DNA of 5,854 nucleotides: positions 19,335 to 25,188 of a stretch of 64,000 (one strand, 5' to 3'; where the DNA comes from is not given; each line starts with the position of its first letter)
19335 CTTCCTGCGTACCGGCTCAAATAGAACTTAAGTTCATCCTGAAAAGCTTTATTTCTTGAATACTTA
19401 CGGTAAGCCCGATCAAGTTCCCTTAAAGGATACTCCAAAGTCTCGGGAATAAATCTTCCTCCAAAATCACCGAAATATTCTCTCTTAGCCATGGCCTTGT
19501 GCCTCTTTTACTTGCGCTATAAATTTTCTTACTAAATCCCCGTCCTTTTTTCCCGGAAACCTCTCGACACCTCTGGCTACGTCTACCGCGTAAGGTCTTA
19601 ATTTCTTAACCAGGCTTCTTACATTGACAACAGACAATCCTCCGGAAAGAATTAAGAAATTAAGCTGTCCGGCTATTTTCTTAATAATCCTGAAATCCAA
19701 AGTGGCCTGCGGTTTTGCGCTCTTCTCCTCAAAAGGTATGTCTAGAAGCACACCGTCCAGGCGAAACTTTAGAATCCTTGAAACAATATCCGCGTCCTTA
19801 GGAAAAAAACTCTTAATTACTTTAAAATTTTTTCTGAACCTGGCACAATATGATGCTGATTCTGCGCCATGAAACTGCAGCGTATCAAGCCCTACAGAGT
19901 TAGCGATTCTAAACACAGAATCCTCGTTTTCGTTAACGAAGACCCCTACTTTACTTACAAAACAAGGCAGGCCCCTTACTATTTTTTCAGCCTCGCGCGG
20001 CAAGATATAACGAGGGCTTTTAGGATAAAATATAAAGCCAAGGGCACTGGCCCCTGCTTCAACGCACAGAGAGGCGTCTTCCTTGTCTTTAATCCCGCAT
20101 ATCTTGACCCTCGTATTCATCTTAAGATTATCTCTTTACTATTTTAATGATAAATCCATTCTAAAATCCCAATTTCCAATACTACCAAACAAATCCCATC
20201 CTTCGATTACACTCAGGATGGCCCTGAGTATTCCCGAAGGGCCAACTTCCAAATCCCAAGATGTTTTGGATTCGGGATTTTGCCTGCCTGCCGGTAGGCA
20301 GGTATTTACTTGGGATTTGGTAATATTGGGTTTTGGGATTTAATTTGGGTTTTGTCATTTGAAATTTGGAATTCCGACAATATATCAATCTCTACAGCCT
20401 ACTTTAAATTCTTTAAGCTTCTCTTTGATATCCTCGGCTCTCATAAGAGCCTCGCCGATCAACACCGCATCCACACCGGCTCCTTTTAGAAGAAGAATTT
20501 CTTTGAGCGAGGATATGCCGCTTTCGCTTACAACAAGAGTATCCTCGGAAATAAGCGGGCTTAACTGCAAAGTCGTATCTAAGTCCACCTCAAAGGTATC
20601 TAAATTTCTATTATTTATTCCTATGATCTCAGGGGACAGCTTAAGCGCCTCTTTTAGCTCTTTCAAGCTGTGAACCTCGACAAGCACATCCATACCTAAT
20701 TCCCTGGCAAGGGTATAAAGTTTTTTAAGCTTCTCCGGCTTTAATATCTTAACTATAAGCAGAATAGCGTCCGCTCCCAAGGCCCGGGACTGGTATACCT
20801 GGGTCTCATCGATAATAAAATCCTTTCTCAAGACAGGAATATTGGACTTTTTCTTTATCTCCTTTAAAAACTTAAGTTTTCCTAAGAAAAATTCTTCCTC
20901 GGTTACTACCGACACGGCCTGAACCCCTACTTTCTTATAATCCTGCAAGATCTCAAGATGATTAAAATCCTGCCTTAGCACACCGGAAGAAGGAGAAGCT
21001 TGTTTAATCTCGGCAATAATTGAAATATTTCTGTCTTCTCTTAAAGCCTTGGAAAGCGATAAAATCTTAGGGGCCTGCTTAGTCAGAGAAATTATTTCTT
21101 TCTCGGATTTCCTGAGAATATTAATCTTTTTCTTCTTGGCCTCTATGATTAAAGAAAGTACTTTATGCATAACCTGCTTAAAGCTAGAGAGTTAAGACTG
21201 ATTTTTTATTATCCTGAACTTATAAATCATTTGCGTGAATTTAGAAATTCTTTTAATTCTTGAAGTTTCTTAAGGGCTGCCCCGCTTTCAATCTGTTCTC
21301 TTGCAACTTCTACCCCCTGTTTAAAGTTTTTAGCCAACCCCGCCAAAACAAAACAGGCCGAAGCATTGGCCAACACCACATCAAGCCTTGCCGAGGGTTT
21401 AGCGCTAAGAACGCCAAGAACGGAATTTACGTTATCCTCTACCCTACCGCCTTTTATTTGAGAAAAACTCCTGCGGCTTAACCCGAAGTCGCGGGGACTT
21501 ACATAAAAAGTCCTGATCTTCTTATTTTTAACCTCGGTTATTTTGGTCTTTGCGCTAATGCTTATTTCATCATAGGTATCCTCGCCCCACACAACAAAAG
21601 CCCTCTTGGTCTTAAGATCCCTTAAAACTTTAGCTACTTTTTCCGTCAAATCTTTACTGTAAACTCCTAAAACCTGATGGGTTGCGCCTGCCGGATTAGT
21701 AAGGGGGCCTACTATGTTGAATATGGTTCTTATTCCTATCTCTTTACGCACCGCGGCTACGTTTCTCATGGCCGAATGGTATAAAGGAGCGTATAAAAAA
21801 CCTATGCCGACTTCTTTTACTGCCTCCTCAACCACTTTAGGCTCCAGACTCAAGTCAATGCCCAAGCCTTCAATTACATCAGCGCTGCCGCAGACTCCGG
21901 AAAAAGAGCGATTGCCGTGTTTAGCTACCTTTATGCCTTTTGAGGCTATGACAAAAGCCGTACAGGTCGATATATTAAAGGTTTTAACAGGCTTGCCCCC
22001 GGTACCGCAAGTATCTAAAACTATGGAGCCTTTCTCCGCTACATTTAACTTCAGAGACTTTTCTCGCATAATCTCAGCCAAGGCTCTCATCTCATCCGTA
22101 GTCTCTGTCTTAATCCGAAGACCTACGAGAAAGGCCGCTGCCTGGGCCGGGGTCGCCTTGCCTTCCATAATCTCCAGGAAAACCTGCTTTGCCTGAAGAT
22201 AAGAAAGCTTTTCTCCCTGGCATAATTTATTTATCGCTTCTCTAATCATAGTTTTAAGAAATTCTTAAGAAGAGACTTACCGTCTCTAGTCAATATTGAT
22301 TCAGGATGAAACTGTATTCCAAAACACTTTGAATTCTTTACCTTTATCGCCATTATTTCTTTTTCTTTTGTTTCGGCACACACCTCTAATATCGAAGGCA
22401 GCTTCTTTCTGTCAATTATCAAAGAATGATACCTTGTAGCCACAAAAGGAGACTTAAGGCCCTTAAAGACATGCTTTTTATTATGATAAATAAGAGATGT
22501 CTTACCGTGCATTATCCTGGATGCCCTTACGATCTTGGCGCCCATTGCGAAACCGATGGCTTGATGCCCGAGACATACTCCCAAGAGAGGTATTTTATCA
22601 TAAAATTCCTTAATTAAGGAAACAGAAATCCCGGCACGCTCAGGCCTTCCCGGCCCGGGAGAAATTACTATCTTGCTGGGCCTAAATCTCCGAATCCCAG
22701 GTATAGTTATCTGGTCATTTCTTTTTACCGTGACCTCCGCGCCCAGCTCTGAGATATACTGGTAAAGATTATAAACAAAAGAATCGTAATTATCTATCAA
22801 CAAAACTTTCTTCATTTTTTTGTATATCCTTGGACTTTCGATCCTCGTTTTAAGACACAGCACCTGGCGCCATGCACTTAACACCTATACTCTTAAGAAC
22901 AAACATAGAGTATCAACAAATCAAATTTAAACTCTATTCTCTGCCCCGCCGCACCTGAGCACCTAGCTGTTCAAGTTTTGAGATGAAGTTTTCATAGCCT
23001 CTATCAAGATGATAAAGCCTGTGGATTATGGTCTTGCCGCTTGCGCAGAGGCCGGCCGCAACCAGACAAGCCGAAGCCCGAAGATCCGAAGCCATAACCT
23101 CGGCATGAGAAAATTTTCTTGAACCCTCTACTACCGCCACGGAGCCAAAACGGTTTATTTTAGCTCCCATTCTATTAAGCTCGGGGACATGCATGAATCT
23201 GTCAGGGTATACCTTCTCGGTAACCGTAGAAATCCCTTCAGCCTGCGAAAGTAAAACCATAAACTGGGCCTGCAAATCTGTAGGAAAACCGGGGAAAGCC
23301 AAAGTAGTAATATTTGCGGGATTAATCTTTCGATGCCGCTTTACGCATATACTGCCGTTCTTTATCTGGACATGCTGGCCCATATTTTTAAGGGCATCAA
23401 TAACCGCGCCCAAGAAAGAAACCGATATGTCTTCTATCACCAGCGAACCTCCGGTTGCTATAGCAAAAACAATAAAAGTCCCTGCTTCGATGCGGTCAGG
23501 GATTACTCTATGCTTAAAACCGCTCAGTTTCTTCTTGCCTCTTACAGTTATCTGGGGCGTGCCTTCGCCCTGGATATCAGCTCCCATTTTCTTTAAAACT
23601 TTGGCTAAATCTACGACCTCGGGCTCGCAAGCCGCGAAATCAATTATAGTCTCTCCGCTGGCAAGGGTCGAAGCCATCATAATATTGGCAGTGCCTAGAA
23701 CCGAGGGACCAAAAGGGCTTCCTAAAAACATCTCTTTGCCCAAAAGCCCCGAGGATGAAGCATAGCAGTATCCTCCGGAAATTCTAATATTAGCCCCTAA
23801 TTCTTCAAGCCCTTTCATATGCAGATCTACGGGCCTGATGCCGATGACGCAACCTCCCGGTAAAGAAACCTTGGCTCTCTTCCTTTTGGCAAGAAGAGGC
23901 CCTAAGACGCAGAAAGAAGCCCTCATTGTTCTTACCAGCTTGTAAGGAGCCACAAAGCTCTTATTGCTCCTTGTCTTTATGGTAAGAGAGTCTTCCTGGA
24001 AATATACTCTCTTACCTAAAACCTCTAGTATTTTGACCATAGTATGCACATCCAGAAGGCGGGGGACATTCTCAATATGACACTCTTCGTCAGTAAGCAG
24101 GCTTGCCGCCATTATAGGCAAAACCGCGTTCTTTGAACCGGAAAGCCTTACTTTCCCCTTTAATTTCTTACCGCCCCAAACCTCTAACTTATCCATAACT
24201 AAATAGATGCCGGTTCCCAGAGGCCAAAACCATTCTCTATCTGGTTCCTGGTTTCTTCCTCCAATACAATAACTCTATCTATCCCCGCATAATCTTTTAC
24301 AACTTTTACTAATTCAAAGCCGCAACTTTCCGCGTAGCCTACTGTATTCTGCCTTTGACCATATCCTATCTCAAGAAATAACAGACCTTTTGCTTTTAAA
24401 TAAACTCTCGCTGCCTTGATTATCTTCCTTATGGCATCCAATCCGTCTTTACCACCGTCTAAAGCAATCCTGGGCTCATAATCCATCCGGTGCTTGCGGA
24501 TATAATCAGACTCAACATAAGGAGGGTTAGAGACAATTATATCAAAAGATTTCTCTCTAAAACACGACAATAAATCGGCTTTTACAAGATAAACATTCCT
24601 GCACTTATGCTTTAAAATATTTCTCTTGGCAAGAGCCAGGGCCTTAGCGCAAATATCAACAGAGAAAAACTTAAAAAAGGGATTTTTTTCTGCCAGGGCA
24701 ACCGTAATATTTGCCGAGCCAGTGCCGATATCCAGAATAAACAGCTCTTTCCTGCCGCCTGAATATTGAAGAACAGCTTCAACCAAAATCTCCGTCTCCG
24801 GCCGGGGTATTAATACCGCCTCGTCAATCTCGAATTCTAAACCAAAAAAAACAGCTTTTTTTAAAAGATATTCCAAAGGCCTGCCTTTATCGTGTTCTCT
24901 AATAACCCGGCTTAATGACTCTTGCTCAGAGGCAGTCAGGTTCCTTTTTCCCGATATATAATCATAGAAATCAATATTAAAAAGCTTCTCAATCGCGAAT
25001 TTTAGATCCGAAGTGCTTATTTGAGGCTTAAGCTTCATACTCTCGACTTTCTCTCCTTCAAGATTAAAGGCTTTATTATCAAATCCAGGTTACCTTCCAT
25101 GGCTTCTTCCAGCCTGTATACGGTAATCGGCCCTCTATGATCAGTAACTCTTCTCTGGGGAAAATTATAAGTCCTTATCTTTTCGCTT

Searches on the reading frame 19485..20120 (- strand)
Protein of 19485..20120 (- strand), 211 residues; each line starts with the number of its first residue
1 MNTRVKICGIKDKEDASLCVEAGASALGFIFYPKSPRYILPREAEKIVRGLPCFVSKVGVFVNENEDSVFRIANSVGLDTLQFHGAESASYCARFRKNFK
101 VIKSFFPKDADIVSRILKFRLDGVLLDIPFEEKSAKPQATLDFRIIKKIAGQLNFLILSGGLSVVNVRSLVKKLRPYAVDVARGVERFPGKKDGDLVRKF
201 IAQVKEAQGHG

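Call 45: search_protein_families(library=pfam, proteins=[window:19485-20120:-], max_evalue=0.00001)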
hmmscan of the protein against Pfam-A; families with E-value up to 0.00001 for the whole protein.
window:19485-20120:- (211 aa): 1 family
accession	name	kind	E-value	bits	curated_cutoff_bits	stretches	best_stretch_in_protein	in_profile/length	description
PF00697.28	PRAI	-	1.8e-37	129.4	22.7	1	5-202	1-192/193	N-(5'phosphoribosyl)anthranilate (PRA) isomerase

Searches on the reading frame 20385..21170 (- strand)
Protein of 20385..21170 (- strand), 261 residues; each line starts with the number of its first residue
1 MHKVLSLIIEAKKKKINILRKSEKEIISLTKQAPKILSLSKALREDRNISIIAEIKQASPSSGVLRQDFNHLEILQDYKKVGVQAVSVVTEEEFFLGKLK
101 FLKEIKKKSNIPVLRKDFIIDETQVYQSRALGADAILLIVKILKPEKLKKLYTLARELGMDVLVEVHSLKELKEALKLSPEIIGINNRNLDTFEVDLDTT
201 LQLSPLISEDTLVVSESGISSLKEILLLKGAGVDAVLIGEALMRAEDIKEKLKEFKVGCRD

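Call 45: search_protein_families(library=pfam, proteins=[window:20385-21170:-], max_evalue=0.00001)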
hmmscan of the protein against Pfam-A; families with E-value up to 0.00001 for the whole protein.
window:20385-21170:- (261 aa): 1 family
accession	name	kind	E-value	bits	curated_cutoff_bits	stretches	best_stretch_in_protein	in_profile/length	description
PF00218.27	IGPS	-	1.2e-83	280.7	27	1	7-254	3-253/254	Indole-3-glycerol phosphate synthase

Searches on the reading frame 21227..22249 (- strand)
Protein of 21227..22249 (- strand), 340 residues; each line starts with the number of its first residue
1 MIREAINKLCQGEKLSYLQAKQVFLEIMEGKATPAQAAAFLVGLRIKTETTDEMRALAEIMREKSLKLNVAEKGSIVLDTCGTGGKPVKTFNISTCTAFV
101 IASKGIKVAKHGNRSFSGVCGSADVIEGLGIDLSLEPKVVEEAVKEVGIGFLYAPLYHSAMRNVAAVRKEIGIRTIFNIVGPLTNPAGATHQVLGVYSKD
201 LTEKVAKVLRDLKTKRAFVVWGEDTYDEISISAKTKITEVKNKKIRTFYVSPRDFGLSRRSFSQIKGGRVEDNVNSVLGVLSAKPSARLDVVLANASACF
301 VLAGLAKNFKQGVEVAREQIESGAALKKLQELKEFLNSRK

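Call 45: search_protein_families(library=pfam, proteins=[window:21227-22249:-], max_evalue=0.00001)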
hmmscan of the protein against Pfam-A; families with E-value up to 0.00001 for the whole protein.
window:21227-22249:- (340 aa): 2 families
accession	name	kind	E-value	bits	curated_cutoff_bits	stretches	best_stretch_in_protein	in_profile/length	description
PF00591.27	Glycos_transf_3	-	9.5e-88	294.5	27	1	77-326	4-253/253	Glycosyl transferase family, a/b domain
PF02885.22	Glycos_trans_3N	-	4.6e-20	71.6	26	1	3-64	1-62/63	Glycosyl transferase family, helical bundle domain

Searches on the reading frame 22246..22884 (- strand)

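Call 45: search_protein_families(library=pfam, proteins=[window:22246-22884:-], max_evalue=0.00001)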
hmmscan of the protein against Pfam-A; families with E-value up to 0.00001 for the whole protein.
window:22246-22884:- (212 aa): 2 families
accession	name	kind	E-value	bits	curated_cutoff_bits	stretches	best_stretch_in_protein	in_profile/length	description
PF00117.34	GATase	-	1.1e-55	188.8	22.8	1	28-210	1-187/190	Glutamine amidotransferase class-I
PF07722.19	Peptidase_C26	-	1.8e-10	41.4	20.5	1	75-195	82-219/219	Peptidase C26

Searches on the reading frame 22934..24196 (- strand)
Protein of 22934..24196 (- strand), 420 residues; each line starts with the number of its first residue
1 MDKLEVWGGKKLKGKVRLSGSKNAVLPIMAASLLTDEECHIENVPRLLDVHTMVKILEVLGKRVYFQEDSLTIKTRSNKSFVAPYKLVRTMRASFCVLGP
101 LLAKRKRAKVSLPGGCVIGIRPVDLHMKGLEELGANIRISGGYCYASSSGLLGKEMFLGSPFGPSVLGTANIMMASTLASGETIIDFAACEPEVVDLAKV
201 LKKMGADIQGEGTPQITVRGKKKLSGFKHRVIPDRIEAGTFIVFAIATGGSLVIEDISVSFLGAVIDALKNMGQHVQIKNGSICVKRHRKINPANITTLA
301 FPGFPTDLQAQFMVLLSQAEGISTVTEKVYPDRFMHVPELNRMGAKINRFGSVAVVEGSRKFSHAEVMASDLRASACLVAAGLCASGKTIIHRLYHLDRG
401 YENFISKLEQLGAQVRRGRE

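Call 45: search_protein_families(library=pfam, proteins=[window:22934-24196:-], max_evalue=0.00001)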
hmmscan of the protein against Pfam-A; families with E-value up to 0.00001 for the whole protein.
window:22934-24196:- (420 aa): 1 family
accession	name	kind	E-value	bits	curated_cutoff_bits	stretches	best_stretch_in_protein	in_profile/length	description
PF00275.25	EPSP_synthase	-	4e-104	349.1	22.8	1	8-408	3-417/417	EPSP synthase (3-phosphoshikimate 1-carboxyvinyltransferase)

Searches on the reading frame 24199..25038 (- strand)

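Call 45: search_protein_families(library=pfam, proteins=[window:24199-25038:-], max_evalue=0.00001)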
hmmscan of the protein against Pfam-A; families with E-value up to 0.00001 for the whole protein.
window:24199-25038:- (279 aa): 6 families
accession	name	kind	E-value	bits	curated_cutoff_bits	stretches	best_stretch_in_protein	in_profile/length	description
PF05175.20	MTS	-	1.6e-15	57.6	23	1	82-178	20-112/170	Methyltransferase small domain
PF13847.12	Methyltransf_31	-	5.8e-10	39.5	27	1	99-171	5-81/145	Methyltransferase domain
PF13649.12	Methyltransf_25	-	1.2e-09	39.2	27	1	101-171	1-71/97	Methyltransferase domain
PF02390.23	Methyltransf_4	-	1.2e-07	31.8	24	1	99-161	3-65/173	Putative methyltransferase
PF08241.18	Methyltransf_11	-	4.9e-07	30.7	21.2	1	102-171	1-67/95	Methyltransferase domain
PF08242.18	Methyltransf_12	-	1.8e-06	29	30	1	102-171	1-72/98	Methyltransferase domain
